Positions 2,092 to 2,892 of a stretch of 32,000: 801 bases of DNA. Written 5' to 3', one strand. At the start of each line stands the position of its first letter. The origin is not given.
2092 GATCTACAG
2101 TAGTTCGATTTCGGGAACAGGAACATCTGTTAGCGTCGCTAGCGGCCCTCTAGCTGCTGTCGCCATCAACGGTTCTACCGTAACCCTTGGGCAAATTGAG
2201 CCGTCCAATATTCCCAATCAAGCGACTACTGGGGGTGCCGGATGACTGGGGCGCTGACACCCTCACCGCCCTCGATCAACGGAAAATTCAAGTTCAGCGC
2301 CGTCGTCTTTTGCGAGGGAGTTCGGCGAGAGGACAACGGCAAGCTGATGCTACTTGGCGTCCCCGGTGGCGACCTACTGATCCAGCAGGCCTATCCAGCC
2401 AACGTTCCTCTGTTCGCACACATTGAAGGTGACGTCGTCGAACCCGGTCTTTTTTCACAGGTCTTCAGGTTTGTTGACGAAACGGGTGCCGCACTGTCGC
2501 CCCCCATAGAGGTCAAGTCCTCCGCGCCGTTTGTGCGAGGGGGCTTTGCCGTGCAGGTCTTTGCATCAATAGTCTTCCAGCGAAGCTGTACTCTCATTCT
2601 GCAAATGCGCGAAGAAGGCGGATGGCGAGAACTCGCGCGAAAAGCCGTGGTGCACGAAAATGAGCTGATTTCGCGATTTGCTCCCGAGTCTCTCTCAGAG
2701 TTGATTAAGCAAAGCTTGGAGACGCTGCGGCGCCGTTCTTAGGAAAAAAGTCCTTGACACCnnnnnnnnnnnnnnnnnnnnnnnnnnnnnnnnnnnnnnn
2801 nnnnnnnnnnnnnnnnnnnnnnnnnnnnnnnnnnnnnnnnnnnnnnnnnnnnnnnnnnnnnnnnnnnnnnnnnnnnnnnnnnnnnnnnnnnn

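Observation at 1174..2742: AT-richer three-gene overlapping operon (RelE/HigB-like, XRE-HTH, unknown) inserted just upstream of the GTA cluster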

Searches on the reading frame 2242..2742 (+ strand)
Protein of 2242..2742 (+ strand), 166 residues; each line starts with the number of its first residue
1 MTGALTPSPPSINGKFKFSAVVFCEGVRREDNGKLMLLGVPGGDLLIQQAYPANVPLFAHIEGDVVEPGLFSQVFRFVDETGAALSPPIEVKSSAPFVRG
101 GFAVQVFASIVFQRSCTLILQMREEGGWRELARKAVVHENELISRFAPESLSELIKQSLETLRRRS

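Call 3: search_protein_families(library=pfam, proteins=[window:2242-2742:+], max_evalue=1)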
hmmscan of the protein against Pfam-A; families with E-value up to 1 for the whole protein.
window:2242-2742:+ (166 aa): 1 family
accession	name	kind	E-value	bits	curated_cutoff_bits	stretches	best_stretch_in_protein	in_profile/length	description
PF22091.2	DUF6941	-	0.00015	22.5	27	1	20-100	2-82/125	Family of unknown function (DUF6941)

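Call 4: search_protein_families(library=padloc, proteins=[window:2242-2742:+], max_evalue=1)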
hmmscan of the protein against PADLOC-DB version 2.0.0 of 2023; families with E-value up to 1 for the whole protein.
window:2242-2742:+ (166 aa): 0 families

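Call 5: search_protein_families(library=ncbifam, proteins=[window:2242-2742:+], max_evalue=1)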
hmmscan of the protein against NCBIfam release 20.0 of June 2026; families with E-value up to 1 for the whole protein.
window:2242-2742:+ (166 aa): 0 families

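Call 6: search_protein_families(library=phrogs, proteins=[window:2242-2742:+], max_evalue=1)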
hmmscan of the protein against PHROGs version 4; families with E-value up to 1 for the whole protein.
window:2242-2742:+ (166 aa): 1 family
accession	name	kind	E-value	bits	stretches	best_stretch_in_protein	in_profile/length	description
phrog_31406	-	unknown function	0.052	14.5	1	17-55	3-40/143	-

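Call 8: find_homologous_proteins(query=window:2242-2742:+)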
Query window:2242-2742:+ (166 aa): 1 proteins with E <= 0.001 among 281 candidates.
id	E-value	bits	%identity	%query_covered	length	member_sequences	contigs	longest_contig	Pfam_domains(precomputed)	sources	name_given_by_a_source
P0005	7.0e-103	359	100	100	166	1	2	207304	-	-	-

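Call 40: search_protein_families(library=pfam, alignment_id=A2, max_evalue=1)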
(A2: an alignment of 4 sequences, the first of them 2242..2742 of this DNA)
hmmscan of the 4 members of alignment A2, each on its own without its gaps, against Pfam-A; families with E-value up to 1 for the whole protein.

A. member 1, window:2242-2742:+ (166 aa): 1 family
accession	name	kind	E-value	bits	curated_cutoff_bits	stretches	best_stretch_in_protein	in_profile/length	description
PF22091.2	DUF6941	-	0.00015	22.5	27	1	20-100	2-82/125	Family of unknown function (DUF6941)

B. families by the number of members that match (of 4 scanned): 1 family
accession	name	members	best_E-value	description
PF22091.2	DUF6941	4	6.2e-06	Family of unknown function (DUF6941)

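Call 69: find_homologous_proteins(query=A7, max_evalue=0.001)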
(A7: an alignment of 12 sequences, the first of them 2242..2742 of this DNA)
Query A7 (12 sequences) (166 aa, profile of the alignment): 341 proteins with E <= 0.001 among 3306 candidates; the best 120 are listed.
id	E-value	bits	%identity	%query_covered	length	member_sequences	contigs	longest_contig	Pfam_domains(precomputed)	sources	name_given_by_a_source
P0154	3.7e-48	181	34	23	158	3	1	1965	PF22091.3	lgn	-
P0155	1.9e-46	176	26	25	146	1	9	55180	-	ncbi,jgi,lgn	ncbi:MAG: hypothetical protein ACLQF1_09270 [Methyloceanibacter sp.]|jgi:hypothetical protein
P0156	2.1e-44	169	33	31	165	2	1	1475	-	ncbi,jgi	-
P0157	1.7e-42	163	32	33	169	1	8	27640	-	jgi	jgi:hypothetical protein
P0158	5.3e-42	161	32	33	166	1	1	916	-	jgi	jgi:hypothetical protein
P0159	8.8e-42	161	36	33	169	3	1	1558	-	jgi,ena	-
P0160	9.4e-41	157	29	30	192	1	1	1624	-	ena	-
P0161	1.1e-40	157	32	39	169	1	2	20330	PF22091.3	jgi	jgi:hypothetical protein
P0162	1.3e-40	157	32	33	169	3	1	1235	-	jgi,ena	-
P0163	4.9e-40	155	27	30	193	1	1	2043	-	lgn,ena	-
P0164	1.3e-39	153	37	28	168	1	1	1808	-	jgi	-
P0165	2.7e-39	152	35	30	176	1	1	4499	-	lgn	-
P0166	4.3e-39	152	34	30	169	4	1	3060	-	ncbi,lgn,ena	-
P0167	5.0e-39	152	34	33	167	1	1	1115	-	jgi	jgi:hypothetical protein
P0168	2.2e-38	150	29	30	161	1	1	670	-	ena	-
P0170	5.5e-38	148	39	23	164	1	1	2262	PF22091.3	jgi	jgi:hypothetical protein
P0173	1.6e-37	147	35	22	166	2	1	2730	PF22091.3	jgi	jgi:hypothetical protein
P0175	4.2e-37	145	30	30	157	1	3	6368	PF22091.3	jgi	jgi:hypothetical protein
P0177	4.7e-37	145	33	26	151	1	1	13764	PF22091.3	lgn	-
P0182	2.4e-36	143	36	30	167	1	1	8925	PF22091.3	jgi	jgi:hypothetical protein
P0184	3.6e-36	142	34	23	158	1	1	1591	PF22091.3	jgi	-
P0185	4.3e-36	142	35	28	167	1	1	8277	PF22091.3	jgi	jgi:hypothetical protein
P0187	6.0e-36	142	36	25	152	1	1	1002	PF22091.3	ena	-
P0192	1.7e-35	140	39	25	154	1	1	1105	PF22091.3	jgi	jgi:hypothetical protein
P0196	8.7e-35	138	29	56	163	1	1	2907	PF22091.3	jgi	jgi:hypothetical protein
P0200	1.1e-34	137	26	25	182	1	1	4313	PF22091.3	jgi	jgi:hypothetical protein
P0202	1.3e-34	137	29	25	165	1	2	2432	PF22091.3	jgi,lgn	jgi:hypothetical protein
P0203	2.2e-34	136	36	33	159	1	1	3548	PF22091.3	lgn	-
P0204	3.7e-34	136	29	23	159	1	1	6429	PF22091.3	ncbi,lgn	-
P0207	1.1e-33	134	27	30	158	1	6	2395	PF22091.3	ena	-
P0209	1.2e-33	134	37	25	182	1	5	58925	-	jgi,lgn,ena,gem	-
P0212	1.4e-33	134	25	37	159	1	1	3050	PF22091.3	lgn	-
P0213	1.7e-33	134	25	35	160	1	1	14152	PF22091.3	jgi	jgi:hypothetical protein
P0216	3.1e-33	133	30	34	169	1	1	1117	PF22091.3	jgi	jgi:hypothetical protein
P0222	7.5e-33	132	36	28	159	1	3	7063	PF22091.3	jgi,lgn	jgi:hypothetical protein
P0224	8.1e-33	131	31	25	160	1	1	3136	PF22091.3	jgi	jgi:hypothetical protein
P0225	8.5e-33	131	31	31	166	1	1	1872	PF22091.3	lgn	-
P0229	1.4e-32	131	31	30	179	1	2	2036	PF22091.3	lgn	-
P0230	1.7e-32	130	31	25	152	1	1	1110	PF22091.3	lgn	-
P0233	2.3e-32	130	28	32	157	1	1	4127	PF22091.3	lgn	-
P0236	3.1e-32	130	31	25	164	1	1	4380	PF22091.3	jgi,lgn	jgi:hypothetical protein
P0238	6.3e-32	129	29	31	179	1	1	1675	PF22091.3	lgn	-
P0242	1.1e-31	128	24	51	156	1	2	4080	PF22091.3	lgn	-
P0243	1.3e-31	128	33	25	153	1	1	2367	PF22091.3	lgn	-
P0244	1.4e-31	127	35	25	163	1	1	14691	PF22091.3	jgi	jgi:hypothetical protein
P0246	1.7e-31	127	32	42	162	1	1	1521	PF22091.3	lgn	-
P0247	1.8e-31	127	31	23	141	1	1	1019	PF22091.3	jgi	jgi:hypothetical protein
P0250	2.0e-31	127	31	25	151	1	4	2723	PF22091.3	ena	-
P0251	2.7e-31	126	36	23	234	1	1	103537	PF22091.3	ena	-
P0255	4.1e-31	126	29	25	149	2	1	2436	PF22091.3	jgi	jgi:hypothetical protein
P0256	5.4e-31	125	35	25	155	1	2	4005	PF22091.3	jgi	jgi:hypothetical protein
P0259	1.2e-30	124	25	31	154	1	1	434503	PF22091.3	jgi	jgi:hypothetical protein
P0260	1.5e-30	124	26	25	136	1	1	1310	PF22091.3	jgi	jgi:hypothetical protein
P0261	1.5e-30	124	26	25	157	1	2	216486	-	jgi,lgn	jgi:hypothetical protein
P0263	2.1e-30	124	29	25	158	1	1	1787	PF22091.3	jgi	jgi:hypothetical protein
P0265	2.4e-30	123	34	23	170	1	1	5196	PF22091.3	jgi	jgi:hypothetical protein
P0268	2.5e-30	123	38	19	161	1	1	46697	PF22091.3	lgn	-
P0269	2.7e-30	123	33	25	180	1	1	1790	-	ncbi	-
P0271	3.5e-30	123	38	25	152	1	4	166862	PF22091.3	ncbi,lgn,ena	-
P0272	4.3e-30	123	31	25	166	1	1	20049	PF22091.3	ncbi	-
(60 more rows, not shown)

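Call 70: search_solved_structures(query=A7, max_evalue=10, show_alignments=2)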
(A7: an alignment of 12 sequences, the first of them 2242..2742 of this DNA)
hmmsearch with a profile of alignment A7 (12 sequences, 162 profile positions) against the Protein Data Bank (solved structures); distinct sequences matched with E-value up to 10: 2.
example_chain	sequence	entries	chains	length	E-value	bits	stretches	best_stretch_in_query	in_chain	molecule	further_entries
4dci_A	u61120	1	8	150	0.25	14.3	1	75-131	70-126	uncharacterized protein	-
7a9j_A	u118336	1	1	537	0.78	12.7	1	17-45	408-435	Cfl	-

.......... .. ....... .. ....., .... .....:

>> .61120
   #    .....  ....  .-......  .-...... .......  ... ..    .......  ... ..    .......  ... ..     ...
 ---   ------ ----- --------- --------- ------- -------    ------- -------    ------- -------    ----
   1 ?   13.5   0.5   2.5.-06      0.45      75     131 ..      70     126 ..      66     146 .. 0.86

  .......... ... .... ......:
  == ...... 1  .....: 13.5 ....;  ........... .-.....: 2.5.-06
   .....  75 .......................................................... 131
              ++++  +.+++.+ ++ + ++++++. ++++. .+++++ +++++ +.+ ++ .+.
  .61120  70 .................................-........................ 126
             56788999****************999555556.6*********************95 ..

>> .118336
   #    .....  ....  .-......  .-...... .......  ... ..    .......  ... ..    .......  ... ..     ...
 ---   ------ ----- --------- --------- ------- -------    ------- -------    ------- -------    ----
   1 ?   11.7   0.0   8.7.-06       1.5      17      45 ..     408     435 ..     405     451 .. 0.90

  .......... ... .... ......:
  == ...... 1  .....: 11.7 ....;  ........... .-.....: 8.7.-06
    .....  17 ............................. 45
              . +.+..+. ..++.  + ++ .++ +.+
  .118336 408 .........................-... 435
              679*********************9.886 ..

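Call 72: find_encoding_contigs(protein=P0155, flank=4000, max_places=2)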
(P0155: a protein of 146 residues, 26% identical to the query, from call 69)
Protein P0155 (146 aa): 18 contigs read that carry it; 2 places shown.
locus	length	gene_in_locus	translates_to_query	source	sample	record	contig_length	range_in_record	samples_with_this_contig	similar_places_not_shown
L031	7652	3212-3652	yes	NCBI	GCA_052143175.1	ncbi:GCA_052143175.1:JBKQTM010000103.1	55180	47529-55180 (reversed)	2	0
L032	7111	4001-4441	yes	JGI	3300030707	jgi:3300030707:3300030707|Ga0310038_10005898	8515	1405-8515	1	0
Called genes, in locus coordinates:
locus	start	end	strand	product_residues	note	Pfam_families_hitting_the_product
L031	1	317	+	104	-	?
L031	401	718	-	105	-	-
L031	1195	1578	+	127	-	PF12760:Zn_ribbon_IS1595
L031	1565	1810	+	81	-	PF12762:DDE_Tnp_IS1595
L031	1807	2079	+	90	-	PF12762:DDE_Tnp_IS1595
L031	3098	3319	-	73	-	-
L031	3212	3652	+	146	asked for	-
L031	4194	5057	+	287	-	PF00497:SBP_bac_3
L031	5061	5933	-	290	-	PF04116:FA_hydroxylase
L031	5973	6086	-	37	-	-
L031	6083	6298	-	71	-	PF00893:Multi_Drug_Res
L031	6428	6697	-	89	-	PF00248:Aldo_ket_red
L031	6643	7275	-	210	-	PF00248:Aldo_ket_red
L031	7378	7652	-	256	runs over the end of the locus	PF03729:DUF308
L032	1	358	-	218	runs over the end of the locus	PF14067:LssY_C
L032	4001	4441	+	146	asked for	-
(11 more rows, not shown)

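Call 73: find_encoding_contigs(protein=P0209, flank=4000, max_places=2)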
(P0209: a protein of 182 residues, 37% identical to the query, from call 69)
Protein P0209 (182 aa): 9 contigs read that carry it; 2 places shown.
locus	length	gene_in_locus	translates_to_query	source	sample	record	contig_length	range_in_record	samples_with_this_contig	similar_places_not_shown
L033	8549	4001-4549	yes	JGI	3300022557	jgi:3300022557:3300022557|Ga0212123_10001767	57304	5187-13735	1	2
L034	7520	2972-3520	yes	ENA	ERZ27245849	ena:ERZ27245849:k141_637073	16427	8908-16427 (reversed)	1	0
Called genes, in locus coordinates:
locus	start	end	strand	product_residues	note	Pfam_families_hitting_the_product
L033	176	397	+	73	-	-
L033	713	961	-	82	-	-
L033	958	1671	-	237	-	PF01726:LexA_DNA_bind, PF00717:Peptidase_S24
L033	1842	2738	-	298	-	PF03400:DDE_Tnp_IS1 (faint)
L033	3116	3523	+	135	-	PF05973:Gp49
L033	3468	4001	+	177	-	PF01381:HTH_3 (weak), PF12844:HTH_19 (weak)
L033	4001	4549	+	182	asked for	-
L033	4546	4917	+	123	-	-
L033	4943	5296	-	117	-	-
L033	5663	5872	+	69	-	PF09489:CbtB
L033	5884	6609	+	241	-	PF09490:CbtA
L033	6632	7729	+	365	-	PF00933:Glyco_hydro_3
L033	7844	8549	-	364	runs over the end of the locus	-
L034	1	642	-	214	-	?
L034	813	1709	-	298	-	PF03400:DDE_Tnp_IS1 (faint)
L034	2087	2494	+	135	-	PF05973:Gp49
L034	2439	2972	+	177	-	PF01381:HTH_3 (weak), PF12844:HTH_19 (weak)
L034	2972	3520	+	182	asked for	-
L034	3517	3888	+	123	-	-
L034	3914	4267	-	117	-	-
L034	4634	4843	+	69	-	PF09489:CbtB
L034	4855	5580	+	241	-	PF09490:CbtA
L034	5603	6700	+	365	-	PF00933:Glyco_hydro_3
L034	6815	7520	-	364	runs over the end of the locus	-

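Call 74: find_encoding_contigs(protein=P0259, flank=4000, max_places=2)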
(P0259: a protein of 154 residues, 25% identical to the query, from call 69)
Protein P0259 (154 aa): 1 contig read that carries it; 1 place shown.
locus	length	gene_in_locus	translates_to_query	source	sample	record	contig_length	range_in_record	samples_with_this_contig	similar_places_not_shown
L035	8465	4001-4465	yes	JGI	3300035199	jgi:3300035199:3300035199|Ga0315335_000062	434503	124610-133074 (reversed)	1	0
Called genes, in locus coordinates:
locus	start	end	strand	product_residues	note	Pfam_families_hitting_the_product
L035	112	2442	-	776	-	PF00317:Ribonuc_red_lgN, PF02867:Ribonuc_red_lgC, PF12637:TSCPD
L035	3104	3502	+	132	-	-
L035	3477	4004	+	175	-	PF13744:HTH_37 (faint), PF13560:HTH_31 (faint), PF01381:HTH_3 (weak)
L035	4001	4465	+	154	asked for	PF22091:DUF6941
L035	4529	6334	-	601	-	PF00149:Metallophos, PF02872:5_nucleotid_C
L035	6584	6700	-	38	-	-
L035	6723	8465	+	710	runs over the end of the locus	PF00082:Peptidase_S8, PF01483:P_proprotein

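Call 75: find_encoding_contigs(protein=P0271, flank=4000, max_places=2)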
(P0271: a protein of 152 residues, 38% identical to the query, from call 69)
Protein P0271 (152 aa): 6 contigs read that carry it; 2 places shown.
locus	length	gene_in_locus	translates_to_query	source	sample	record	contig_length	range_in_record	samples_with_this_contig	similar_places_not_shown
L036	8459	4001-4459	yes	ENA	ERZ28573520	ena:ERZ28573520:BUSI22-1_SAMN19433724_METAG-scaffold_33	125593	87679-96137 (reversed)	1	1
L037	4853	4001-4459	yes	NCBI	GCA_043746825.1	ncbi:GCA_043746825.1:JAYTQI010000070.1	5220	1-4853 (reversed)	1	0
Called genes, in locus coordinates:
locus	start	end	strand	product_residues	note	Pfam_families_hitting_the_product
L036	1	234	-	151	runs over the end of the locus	-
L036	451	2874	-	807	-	PF00317:Ribonuc_red_lgN, PF02867:Ribonuc_red_lgC, PF12637:TSCPD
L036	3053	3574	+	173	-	-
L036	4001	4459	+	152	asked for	PF22091:DUF6941 (weak)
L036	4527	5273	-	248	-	PF01553:Acyltransferase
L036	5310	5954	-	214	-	PF02698:DUF218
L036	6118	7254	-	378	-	-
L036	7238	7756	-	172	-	PF00005:ABC_tran, PF13304:AAA_21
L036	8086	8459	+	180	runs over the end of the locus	PF00156:Pribosyltran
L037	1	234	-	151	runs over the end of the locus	-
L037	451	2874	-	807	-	PF00317:Ribonuc_red_lgN, PF02867:Ribonuc_red_lgC, PF12637:TSCPD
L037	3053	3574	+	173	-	-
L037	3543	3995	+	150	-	-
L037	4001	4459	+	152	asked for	PF22091:DUF6941 (weak)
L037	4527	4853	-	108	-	?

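Call 80: search_dna_similar(query=L033:3116-3523:+, collection=plasmids, mode=protein, max_evalue=0.001, rows=spread, max_rows=15)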
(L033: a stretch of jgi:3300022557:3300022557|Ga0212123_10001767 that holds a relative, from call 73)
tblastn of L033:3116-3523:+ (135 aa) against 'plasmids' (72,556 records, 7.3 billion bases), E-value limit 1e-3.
No match.

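Call 82: find_encoding_contigs(protein=P0261, flank=3000, max_places=1)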
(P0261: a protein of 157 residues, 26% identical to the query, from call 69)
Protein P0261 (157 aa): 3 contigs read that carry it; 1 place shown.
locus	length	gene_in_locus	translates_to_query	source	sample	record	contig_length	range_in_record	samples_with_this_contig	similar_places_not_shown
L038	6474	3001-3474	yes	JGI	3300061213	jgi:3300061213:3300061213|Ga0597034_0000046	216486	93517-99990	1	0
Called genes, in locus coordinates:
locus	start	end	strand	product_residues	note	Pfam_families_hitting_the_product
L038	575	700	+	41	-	-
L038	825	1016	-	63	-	PF16510:P22_portal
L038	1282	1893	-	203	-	-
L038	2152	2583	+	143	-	-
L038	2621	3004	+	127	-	-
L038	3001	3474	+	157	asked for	-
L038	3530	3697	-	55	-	-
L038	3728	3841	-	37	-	-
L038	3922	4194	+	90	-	-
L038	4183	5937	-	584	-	-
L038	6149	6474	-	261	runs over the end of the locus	PF16510:P22_portal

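Call 83: find_encoding_contigs(protein=P0251, flank=3000, max_places=1)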
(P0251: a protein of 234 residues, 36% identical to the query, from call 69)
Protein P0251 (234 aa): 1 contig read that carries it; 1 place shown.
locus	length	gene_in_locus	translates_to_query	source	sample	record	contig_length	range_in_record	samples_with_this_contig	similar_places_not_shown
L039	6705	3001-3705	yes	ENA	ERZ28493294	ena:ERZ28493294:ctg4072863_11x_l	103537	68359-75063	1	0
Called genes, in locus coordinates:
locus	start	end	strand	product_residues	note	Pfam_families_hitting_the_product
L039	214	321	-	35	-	-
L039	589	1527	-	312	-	PF00126:HTH_1, PF03466:LysR_substrate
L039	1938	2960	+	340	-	PF00535:Glycos_transf_2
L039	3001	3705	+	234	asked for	PF22091:DUF6941 (weak)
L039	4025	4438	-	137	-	PF00903:Glyoxalase, PF06983:3-dmu-9_3-mt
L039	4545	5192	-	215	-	PF02798:GST_N, PF13417:GST_N_3, PF13409:GST_N_2, PF00043:GST_C (weak), PF13410:GST_C_2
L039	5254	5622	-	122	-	PF07237:DUF1428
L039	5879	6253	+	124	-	PF03795:YCII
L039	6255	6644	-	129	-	PF01042:Ribonuc_L-PSP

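Call 84: find_encoding_contigs(protein=P0268, flank=3000, max_places=1)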
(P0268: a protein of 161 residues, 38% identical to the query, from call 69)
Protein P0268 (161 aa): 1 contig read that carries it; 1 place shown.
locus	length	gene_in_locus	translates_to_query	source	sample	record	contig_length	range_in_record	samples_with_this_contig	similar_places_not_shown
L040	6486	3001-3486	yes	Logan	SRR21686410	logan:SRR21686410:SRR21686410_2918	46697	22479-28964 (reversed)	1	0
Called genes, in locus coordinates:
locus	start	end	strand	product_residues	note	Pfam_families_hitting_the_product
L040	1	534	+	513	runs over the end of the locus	-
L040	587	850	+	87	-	-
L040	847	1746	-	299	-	PF03400:DDE_Tnp_IS1 (faint)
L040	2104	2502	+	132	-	-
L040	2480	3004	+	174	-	PF13744:HTH_37 (weak)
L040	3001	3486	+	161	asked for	PF22091:DUF6941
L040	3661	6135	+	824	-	-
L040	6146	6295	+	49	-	-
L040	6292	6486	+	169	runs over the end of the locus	-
